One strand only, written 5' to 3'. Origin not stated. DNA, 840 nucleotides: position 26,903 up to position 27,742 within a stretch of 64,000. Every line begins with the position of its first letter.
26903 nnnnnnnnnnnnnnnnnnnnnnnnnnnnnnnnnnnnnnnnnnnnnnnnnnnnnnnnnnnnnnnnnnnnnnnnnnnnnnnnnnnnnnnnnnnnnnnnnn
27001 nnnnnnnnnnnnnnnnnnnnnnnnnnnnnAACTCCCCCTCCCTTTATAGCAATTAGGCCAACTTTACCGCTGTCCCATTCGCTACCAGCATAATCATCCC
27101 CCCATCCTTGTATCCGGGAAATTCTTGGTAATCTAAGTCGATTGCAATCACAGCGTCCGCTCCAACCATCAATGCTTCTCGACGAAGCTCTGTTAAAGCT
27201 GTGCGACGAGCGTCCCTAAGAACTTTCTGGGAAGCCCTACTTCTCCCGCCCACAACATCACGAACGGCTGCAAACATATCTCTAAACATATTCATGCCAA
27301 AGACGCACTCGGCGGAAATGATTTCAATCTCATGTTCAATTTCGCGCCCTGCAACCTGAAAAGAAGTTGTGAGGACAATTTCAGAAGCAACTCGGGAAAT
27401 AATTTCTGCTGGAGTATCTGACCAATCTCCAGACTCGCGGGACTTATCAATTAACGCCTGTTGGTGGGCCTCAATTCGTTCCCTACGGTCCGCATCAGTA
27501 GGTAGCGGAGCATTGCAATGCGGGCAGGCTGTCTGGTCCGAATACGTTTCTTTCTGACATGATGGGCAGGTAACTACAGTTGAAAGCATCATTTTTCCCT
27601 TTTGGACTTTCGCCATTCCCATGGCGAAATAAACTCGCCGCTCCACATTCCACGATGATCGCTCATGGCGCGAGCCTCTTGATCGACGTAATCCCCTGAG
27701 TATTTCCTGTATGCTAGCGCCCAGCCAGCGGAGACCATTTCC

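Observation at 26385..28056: Island cargo operon: exported SNase nuclease plus two YbjQ/UPF0145 paralogues with different N-terminal sensor-like modules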

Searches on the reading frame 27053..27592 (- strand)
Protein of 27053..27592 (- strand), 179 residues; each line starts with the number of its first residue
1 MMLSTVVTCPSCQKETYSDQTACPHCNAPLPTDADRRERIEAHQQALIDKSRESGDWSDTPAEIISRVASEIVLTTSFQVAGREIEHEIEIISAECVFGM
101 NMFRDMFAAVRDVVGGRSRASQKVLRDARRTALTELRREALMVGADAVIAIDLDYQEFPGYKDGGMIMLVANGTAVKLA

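Call 3: search_protein_families(library=pfam, proteins=[window:27053-27592:-], max_evalue=0.1)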
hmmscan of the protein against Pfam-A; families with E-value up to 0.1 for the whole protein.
window:27053-27592:- (179 aa): 11 families
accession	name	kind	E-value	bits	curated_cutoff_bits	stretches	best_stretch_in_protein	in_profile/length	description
PF01906.23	YbjQ_1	-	1.2e-27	96.9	23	1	73-178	2-103/103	Putative heavy-metal-binding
PF12773.13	DZR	-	0.0025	18.4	27.3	1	9-31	1-23/45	Double zinc ribbon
PF13240.11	Zn_Ribbon_1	-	0.0044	17.2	25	1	9-30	2-23/23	zinc-ribbon domain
PF23091.2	TNFR_ELAPOR1_6th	-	0.009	16.4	33.2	1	7-28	12-34/41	ELAPOR1-like, TNF receptor-like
PF23025.1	YbjQ_2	-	0.011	16.5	29.1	1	117-178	45-101/103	C2 domain-containing protein 5, YbjQ-like domain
PF18912.6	DZR_2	-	0.014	15.7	27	1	8-31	9-47/56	Double zinc ribbon domain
PF10005.14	Zn_ribbon_DZR_6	-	0.033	15.3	23.4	1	8-38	3-33/93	zinc-ribbon domain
PF07191.17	Zn_ribbon_6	-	0.04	14.4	25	1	7-30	17-39/67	Double zinc ribbon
PF11023.14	DUF2614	-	0.062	13.9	21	0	6-35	67-98/111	Zinc-ribbon containing domain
PF13920.12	zf-C3HC4_3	-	0.07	13.4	27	0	6-29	23-45/49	Zinc finger, C3HC4 type (RING finger)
PF13248.11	Zn_ribbon_3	-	0.099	12.6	27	0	7-29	3-25/26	zinc-ribbon domain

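Call 5: search_protein_families(library=padloc, proteins=[window:27053-27592:-], max_evalue=0.1)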
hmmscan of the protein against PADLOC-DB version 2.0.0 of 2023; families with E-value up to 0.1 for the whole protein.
window:27053-27592:- (179 aa): 1 family
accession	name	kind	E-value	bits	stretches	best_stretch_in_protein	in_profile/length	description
PDLC03862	LmuB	-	0.017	11.4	1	5-59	329-384/643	-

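Call 31: search_protein_families(library=phrogs, proteins=[window:27053-27592:-], max_evalue=0.01)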
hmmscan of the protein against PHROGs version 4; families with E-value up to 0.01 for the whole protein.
window:27053-27592:- (179 aa): 3 families
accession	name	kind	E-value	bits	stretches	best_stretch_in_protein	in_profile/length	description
phrog_15412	-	unknown function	9.6e-38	130.8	1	8-179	3-156/159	-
phrog_6586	-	unknown function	0.00039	21.3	1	6-41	3-38/129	-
phrog_4852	-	unknown function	0.0025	18.5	1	3-47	10-56/194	-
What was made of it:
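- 27053..27592 (-): Zn-ribbon-YbjQ, 179 aa. Four-Cys ribbon, long helix, 'SGDWS' linker, YbjQ/UPF0145 domain. Its start overlaps the SNase stop (ATGA). Call 31: phrog_15412, E=9.6e-38 over the full length.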

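Call 32: search_dna_similar(query=window:27053-27592:-, collection=phages, mode=protein, max_rows=40)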
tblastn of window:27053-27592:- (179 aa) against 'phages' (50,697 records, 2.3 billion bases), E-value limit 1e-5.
Records with a match: 16; places in all: 16; records where one place covers at least 80% of the query: 0.
Best place of each record, by identity: <60% 16.
By first word of the organism name: Listeria 6; Rhodobacter 2; Rhodovulum 2; Enterococcus 2; Acinetobacter 2; Bacteriophage 1; Escherichia 1.
By host as written in the record: Listeria monocytogenes 6; - 4; Rhodobacter sp. E32 2; Rhodovulum sp. P122A 2; Escherichia coli 1; Enterococcus faecalis 1.
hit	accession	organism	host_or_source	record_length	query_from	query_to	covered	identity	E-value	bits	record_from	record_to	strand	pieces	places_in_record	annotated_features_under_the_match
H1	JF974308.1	Rhodobacter phage RC1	Rhodobacter sp. E32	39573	44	179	76%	45.8%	2e-22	99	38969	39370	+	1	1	hypothetical protein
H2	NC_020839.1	Rhodobacter phage RC1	Rhodobacter sp. E32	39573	44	179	76%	45.8%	2e-22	99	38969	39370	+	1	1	hypothetical protein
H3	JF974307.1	Rhodovulum phage RS1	Rhodovulum sp. P122A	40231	44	179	76%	45.8%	2e-22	99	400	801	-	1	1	hypothetical protein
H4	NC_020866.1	Rhodovulum phage RS1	Rhodovulum sp. P122A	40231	44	179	76%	45.8%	2e-22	99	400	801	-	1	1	hypothetical protein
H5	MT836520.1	Bacteriophage sp.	human fecal samples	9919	65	178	64%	41.2%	2e-18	87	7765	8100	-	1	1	record has no annotation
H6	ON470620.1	Escherichia phage vB_EcoM-813R9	Escherichia coli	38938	93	177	47%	49.4%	4e-18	86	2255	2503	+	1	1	UPF0145 protein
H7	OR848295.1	Listeria phage LM 4-14-1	Listeria monocytogenes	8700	72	176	59%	37.1%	7e-13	71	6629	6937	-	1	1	record has no annotation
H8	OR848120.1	Listeria phage LM 4-14-1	Listeria monocytogenes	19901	72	176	59%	37.1%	8e-13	71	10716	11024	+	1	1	record has no annotation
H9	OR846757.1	Listeria phage LM 4-11-1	Listeria monocytogenes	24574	72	176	59%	37.1%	8e-13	71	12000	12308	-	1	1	record has no annotation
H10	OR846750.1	Listeria phage LM 4-11-1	Listeria monocytogenes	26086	72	176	59%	37.1%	8e-13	71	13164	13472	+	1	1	record has no annotation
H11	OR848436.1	Listeria phage LM 4-14-1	Listeria monocytogenes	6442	72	176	59%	35.2%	1e-12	70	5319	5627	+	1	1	record has no annotation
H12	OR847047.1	Listeria phage LM 4-11-1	Listeria monocytogenes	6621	80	176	54%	36.1%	5e-11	66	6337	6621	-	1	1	record has no annotation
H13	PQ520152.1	Enterococcus phage IME_EF3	-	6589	97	177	45%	39.5%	7e-6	51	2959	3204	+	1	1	record has no annotation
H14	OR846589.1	Enterococcus phage Efs 1-1-1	Enterococcus faecalis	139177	97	177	45%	39.5%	7e-6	51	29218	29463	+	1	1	record has no annotation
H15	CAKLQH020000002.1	Acinetobacter phage MD-2021a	not known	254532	93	177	47%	31.8%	3e-7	55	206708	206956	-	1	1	ybjQ_1: conserved protein, UPF0145 family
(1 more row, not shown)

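Call 33: get_annotated_region(hit=H3, flank=5000)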
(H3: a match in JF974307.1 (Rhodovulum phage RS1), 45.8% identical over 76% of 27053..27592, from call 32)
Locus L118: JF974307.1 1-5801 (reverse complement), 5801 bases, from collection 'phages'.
description: Rhodovulum phage RS1 genomic sequence.
organism: Rhodovulum phage RS1 (NCBI taxid 754056)
taxonomy: Viruses; Duplodnaviria; Heunggongvirae; Uroviricota; Caudoviricetes
host: Rhodovulum sp. P122A; source: -; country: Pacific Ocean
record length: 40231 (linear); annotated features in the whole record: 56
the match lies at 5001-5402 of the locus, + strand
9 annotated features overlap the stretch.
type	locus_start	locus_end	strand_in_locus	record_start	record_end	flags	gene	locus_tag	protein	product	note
CDS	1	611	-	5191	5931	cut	-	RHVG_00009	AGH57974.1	transposase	-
CDS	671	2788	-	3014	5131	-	-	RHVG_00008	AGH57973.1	integrase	-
CDS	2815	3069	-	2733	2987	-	-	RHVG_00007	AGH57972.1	hypothetical protein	-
CDS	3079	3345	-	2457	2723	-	-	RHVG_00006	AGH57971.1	hypothetical protein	-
CDS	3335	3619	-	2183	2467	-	-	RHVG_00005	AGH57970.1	hypothetical protein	-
CDS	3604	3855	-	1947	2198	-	-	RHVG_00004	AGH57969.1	hypothetical protein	-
CDS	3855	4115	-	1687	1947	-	-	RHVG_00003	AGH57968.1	hypothetical protein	-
CDS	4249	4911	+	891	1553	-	-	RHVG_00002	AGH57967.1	phage repressor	-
CDS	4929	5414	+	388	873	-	-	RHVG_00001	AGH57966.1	hypothetical protein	-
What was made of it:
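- In the cultured Mu-like phage RS1, the annotated 'phage repressor' is followed 18 nt later by the YbjQ gene (call 33).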

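Call 34: get_annotated_region(hit=H6, flank=4000)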
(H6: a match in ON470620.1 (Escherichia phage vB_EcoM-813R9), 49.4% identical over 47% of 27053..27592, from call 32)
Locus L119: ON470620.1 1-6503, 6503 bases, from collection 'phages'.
description: Escherichia phage vB_EcoM-813R9, partial genome.
organism: Escherichia phage vB_EcoM-813R9 (NCBI taxid 2946098)
taxonomy: Viruses; Duplodnaviria; Heunggongvirae; Uroviricota; Caudoviricetes; Peduoviridae
host: Escherichia coli; source: -; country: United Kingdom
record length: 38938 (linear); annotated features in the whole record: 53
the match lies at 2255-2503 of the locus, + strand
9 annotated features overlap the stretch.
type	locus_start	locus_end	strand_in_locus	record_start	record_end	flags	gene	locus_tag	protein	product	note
CDS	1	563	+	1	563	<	-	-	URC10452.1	hypothetical protein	-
CDS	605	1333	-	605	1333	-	-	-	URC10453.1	arginine ABC transporter, ATP-binding protein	Arginine ABC transporter, ATP-binding protein ArtP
CDS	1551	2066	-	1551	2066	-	-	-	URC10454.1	putative lipoprotein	putative lipoprotein YbjP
CDS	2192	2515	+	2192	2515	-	-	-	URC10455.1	UPF0145 protein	UPF0145 protein YbjQ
CDS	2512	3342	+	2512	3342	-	-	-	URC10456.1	N-acetylmuramoyl-L-alanine amidase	N-acetylmuramoyl-L-alanine amidase @ 1,6-anhydro-N-acetylmuramyl-L-alanine amidase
CDS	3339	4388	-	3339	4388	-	-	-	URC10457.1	putative NAD(P)-dependent epimerase/dehydratase family protein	putative NAD(P)-dependent epimerase/dehydratase family protein YbjS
CDS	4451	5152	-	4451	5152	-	-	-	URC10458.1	putative protein YbjT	Uncharacterized protein YbjT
CDS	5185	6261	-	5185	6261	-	-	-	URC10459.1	tail fiber protein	tail fiber protein GpH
CDS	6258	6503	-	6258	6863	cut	-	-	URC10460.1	tail formation protein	tail formation protein GpI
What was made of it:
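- E. coli ybjQ overlaps amiD (call 34).
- Tried and rejected: One phage-database hit, Escherichia phage 813R9, is host flanking DNA (ybjQ-amiD) and not a phage gene (call 34).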

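Call 42: list_cluster_members(proteins=[P0001, P0121, window:27053-27592:-])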
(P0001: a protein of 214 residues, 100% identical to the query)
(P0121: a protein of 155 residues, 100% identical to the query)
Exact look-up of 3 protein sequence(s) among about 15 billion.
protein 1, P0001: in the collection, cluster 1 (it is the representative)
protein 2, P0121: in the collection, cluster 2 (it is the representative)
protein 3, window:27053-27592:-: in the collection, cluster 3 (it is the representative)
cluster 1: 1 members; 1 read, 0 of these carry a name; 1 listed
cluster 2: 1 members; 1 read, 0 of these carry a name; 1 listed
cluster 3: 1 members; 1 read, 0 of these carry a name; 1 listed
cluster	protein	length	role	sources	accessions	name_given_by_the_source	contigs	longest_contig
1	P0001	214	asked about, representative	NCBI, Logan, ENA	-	-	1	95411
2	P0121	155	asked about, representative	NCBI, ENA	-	-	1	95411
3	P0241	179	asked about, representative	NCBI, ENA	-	-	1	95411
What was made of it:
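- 27053..27592 (-): Call 42: the identical 179-aa protein is on record.
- Tried and rejected: The proteins are singletons from one 95,411-bp contig (call 42), so the organism was not identified.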

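Call 78: find_homologous_proteins(query=window:27053-27592:-, max_evalue=1e-20)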
Query window:27053-27592:- (179 aa): 742 proteins with E <= 1e-20 among 1118 candidates; the best 120 are listed.
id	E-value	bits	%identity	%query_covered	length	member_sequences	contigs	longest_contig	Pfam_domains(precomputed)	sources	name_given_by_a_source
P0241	2.9e-112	390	100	100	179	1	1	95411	PF01906.24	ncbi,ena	-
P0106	2.8e-60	221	59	96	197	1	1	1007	PF01906.24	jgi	jgi:uncharacterized protein YbjQ (UPF0145 family)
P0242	2.0e-58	215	61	97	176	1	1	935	PF01906.24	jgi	-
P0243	9.9e-58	212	59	97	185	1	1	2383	PF01906.24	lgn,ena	-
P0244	1.5e-56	208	59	97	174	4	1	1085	PF01906.24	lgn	-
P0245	4.8e-55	204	57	99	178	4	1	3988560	PF01906.24,PF23025.2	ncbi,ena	-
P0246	7.3e-55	203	58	97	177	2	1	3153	PF01906.24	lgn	-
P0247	7.4e-55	203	60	95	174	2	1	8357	PF01906.24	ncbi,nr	ncbi:MAG: heavy metal-binding domain-containing protein [Nitrospinae bacterium]|nr:heavy metal-bindi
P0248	8.5e-54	200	58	94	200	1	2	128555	PF01906.24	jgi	jgi:uncharacterized protein YbjQ (UPF0145 family)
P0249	1.0e-53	199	58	97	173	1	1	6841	PF01906.24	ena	-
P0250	2.0e-53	198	54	97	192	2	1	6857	PF01906.24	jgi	jgi:uncharacterized protein YbjQ (UPF0145 family)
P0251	2.0e-52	195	67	77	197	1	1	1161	PF01906.24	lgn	-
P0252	2.3e-52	195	56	94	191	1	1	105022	PF01906.24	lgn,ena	-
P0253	3.2e-52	194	54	96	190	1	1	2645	PF01906.24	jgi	jgi:uncharacterized protein YbjQ (UPF0145 family)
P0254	1.0e-51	193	54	96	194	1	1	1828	PF01906.24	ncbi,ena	-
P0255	1.3e-51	192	66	81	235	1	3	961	PF01906.24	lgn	-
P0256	1.5e-51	192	53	96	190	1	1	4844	PF01906.24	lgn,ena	-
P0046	1.5e-51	192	55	94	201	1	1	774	PF01906.24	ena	-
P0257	1.6e-51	192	68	77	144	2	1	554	PF01906.24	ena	-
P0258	1.8e-51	192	51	96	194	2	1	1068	PF01906.24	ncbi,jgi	-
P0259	4.4e-51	191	55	96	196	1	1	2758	PF01906.24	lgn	-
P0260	1.4e-50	189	54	98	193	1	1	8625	PF01906.24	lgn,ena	-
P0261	1.7e-50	189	52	95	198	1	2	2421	PF01906.24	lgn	-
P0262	2.0e-50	189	55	95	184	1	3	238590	PF01906.24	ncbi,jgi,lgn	jgi:uncharacterized protein YbjQ (UPF0145 family)/DNA-directed RNA polymerase subunit RPC12/RpoP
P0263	3.2e-50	188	55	97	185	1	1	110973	PF01906.24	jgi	jgi:uncharacterized protein YbjQ (UPF0145 family)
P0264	8.4e-50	187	72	73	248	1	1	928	PF01906.24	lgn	-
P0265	2.0e-49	185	57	87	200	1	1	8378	PF01906.24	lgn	-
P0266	2.6e-49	185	53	96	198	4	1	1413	PF01906.24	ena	-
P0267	7.4e-49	183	56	97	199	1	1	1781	PF01906.24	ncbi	-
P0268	8.1e-49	183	69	72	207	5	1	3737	PF01906.24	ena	-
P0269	9.9e-49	183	56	97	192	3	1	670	PF01906.24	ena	-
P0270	8.4e-48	180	65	74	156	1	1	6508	PF01906.24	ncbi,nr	ncbi:MAG: YbjQ family protein [Proteobacteria bacterium]|nr:YbjQ family protein [Pseudomonadota bact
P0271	1.4e-47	179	61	81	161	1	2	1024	PF01906.24,PF23025.2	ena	-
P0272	1.6e-47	179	52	98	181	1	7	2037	PF01906.24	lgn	-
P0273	2.2e-47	179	53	95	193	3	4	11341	PF01906.24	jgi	jgi:uncharacterized protein YbjQ (UPF0145 family)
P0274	4.4e-47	178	65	73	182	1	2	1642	PF01906.24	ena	-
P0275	4.8e-47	178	50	96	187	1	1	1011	PF01906.24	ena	-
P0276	1.3e-46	176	66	72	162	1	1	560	PF01906.24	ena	-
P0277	2.0e-46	176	52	97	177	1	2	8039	PF01906.24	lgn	-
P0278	2.3e-46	175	52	97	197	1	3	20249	PF01906.24,PF24463.2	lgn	-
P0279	2.5e-46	175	53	96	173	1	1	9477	PF01906.24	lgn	-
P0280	2.3e-45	172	48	99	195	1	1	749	PF01906.24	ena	-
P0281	2.6e-45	172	48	99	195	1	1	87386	PF01906.24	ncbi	-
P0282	3.2e-45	172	55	82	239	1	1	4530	PF01906.24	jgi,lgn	jgi:uncharacterized protein YbjQ (UPF0145 family)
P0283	5.8e-45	171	48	99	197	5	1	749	PF01906.24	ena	-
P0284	8.4e-45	170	48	99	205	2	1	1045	PF01906.24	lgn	-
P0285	8.5e-45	170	50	95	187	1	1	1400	PF01906.24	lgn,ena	-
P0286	8.7e-45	170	48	99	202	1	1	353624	PF01906.24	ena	-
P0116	9.0e-45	170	49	99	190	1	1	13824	PF01906.24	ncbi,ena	-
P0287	1.0e-44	170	53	96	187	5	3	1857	PF01906.24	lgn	-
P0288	1.1e-44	170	64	75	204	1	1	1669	PF01906.24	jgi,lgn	jgi:uncharacterized protein YbjQ (UPF0145 family)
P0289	7.8e-44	167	57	82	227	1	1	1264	PF01906.24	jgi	-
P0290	1.1e-43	167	63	72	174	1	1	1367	PF01906.24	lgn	-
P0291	1.1e-43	167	46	96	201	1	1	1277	PF01906.24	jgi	jgi:uncharacterized protein YbjQ (UPF0145 family)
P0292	1.3e-43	166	67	72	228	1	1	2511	PF01906.24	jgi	jgi:uncharacterized protein YbjQ (UPF0145 family)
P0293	2.9e-43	165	56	83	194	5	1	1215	PF01906.24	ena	-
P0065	3.0e-43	165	59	73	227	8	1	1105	PF01906.24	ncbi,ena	-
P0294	3.2e-43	165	45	99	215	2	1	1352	PF01906.24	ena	-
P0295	3.4e-43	165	48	96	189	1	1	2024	PF01906.24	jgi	jgi:uncharacterized protein YbjQ (UPF0145 family)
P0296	7.7e-43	164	45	99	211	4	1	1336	PF01906.24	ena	-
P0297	1.5e-42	163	51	96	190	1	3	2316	PF01906.24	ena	-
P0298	1.7e-42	163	49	93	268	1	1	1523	PF01906.24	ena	-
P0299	2.8e-42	162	46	98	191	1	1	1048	PF01906.24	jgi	-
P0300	3.0e-42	162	62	68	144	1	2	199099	PF01906.24,PF23025.2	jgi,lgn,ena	jgi:uncharacterized protein YbjQ (UPF0145 family)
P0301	3.2e-42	162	49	99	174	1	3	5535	PF01906.24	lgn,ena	-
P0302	4.8e-42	161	70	60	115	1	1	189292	PF01906.24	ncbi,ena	-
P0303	4.9e-42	161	61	76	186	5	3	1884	PF01906.24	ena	-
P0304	5.1e-42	161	63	70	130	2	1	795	PF01906.24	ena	-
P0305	5.5e-42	161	62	68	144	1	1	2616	PF01906.24,PF23025.2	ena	-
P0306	6.0e-42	161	59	77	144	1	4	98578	PF01906.24,PF23025.2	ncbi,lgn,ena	-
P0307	6.3e-42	161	59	77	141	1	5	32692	PF01906.24,PF23025.2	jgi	-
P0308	9.1e-42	160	51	96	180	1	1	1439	PF01906.24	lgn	-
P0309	1.3e-41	160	49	97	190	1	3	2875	PF01906.24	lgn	-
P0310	1.5e-41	160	51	96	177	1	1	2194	PF01906.24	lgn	-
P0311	2.0e-41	159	63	68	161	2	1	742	PF01906.24,PF23025.2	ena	-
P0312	2.1e-41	159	60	77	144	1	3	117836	PF01906.24,PF23025.2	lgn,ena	-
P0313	2.1e-41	159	62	69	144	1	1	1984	PF01906.24,PF23025.2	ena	-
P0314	2.2e-41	159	55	77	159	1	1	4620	PF01906.24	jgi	jgi:uncharacterized protein YbjQ (UPF0145 family)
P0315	2.8e-41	159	59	77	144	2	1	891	PF01906.24,PF23025.2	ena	-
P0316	2.8e-41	159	69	60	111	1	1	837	PF01906.24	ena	-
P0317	3.0e-41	159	63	68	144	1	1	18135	PF01906.24,PF23025.2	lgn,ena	-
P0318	3.8e-41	158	51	87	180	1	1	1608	PF01906.24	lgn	-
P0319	4.1e-41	158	59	77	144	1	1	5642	PF01906.24,PF23025.2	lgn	-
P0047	4.4e-41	158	61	77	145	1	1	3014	PF01906.24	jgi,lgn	jgi:uncharacterized protein YbjQ (UPF0145 family)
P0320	6.0e-41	158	62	68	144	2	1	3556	PF01906.24,PF23025.2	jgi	-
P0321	6.0e-41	158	48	95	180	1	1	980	PF01906.24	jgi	-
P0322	6.2e-41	158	63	68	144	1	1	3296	PF01906.24,PF23025.2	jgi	jgi:uncharacterized protein YbjQ (UPF0145 family)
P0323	6.4e-41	158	62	68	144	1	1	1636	PF01906.24,PF23025.2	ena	-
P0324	6.9e-41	158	56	79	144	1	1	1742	PF01906.24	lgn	-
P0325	7.2e-41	157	59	77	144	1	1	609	PF01906.24,PF23025.2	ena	-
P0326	7.5e-41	157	65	68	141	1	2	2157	PF01906.24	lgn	-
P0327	1.0e-40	157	63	68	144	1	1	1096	PF01906.24,PF23025.2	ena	-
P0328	1.0e-40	157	58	77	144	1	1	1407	PF01906.24,PF23025.2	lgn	-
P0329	1.1e-40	157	59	77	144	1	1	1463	PF01906.24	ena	-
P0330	1.3e-40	157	73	61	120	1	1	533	PF01906.24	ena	-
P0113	1.5e-40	156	59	77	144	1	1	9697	PF01906.24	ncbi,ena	ncbi:MAG TPA: heavy metal-binding domain-containing protein [Rhodospirillales bacterium]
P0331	1.6e-40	156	58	77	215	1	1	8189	PF01906.24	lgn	-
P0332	1.7e-40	156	63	68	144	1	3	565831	PF01906.24,PF23025.2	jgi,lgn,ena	-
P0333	1.7e-40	156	60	73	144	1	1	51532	PF01906.24,PF23025.2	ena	-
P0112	2.1e-40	156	58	77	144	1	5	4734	PF01906.24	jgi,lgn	jgi:uncharacterized protein YbjQ (UPF0145 family)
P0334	2.1e-40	156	59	73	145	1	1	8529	PF01906.24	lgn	-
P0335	2.3e-40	156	63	68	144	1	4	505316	PF01906.24,PF23025.2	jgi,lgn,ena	-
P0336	2.5e-40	156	50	97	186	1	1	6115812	PF01906.24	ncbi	-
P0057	3.3e-40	155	58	77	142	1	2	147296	PF01906.24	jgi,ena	-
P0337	3.3e-40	155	68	63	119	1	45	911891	PF01906.24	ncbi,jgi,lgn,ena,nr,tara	ncbi:MAG: hypothetical protein CMF31_06420 [Kordiimonas sp.]|nr:hypothetical protein [Kordiimonas sp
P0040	3.6e-40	155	58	77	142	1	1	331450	PF01906.24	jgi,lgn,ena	-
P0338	3.6e-40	155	60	75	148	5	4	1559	PF01906.24,PF23025.2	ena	-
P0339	4.5e-40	155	45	96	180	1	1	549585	PF01906.24,PF23025.2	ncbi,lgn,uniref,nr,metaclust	ncbi:heavy metal-binding domain-containing protein [Thiohalomonas denitrificans]|uniref:UPF0145 prot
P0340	4.7e-40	155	61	68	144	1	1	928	PF01906.24,PF23025.2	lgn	-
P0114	4.8e-40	155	57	77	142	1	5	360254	PF01906.24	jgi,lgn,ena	-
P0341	5.5e-40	155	61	68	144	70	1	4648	PF01906.24,PF23025.2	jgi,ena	-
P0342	6.8e-40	154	58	74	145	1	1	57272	PF01906.24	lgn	-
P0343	9.1e-40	154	57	75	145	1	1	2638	PF01906.24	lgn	-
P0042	9.6e-40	154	55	77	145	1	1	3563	PF01906.24,PF23025.2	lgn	-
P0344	1.1e-39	154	61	76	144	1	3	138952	PF01906.24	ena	-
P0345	1.2e-39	154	61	68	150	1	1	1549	PF01906.24,PF23025.2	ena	-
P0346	1.3e-39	153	46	98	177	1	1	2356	PF01906.24,PF23025.2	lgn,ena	-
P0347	1.5e-39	153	61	76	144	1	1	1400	PF01906.24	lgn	-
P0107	1.7e-39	153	63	67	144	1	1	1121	PF01906.24,PF23025.2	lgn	-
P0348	1.9e-39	153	63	66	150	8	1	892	PF01906.24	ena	-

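Call 79: find_encoding_contigs(protein=P0245, flank=5000, max_places=2)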
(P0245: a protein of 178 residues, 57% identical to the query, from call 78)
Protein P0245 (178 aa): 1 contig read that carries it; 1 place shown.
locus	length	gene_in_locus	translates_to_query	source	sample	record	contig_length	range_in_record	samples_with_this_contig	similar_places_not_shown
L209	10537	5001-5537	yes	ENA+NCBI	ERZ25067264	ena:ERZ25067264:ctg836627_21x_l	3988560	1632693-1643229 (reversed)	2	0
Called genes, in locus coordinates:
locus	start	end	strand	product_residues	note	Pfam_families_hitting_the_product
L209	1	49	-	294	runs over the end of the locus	PF00892:EamA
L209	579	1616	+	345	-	PF04069:OpuAC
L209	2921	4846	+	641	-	PF05787:PhoX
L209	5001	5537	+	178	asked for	PF23025:YbjQ_2 (faint), PF01906:YbjQ_1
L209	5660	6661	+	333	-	PF00296:Bac_luciferase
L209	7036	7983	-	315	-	PF01070:FMN_dh, PF03060:NMO (weak)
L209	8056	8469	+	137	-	PF08803:ydhR (weak)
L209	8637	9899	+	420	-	PF11398:DUF2813 (faint), PF13175:AAA_15 (weak), PF13304:AAA_21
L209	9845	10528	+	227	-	-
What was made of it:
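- A close Zn-ribbon-YbjQ homologue lies next to secreted phosphatase PhoX (call 79).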

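Call 80: find_encoding_contigs(protein=P0248, flank=5000, max_places=2)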
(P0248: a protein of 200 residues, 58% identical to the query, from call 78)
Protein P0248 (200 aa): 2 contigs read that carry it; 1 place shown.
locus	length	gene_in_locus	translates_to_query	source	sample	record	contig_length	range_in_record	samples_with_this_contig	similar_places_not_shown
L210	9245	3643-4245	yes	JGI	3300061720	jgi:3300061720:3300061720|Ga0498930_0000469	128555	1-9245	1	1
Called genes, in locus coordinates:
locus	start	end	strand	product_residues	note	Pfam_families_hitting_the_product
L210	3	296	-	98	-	?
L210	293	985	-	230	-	PF09588:YqaJ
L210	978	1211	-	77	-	-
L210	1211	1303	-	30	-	-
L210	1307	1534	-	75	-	-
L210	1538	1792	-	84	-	-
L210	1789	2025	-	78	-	-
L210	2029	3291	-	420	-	PF24703:DUF7666, PF01391:Collagen (faint)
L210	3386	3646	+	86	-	-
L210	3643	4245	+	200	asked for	PF01906:YbjQ_1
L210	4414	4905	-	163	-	PF12844:HTH_19, PF01381:HTH_3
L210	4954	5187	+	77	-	-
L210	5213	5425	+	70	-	-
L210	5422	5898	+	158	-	PF06892:Phage_CP76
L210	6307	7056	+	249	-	-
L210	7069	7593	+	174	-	-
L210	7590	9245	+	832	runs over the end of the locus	PF00270:DEAD, PF04851:ResIII, PF00271:Helicase_C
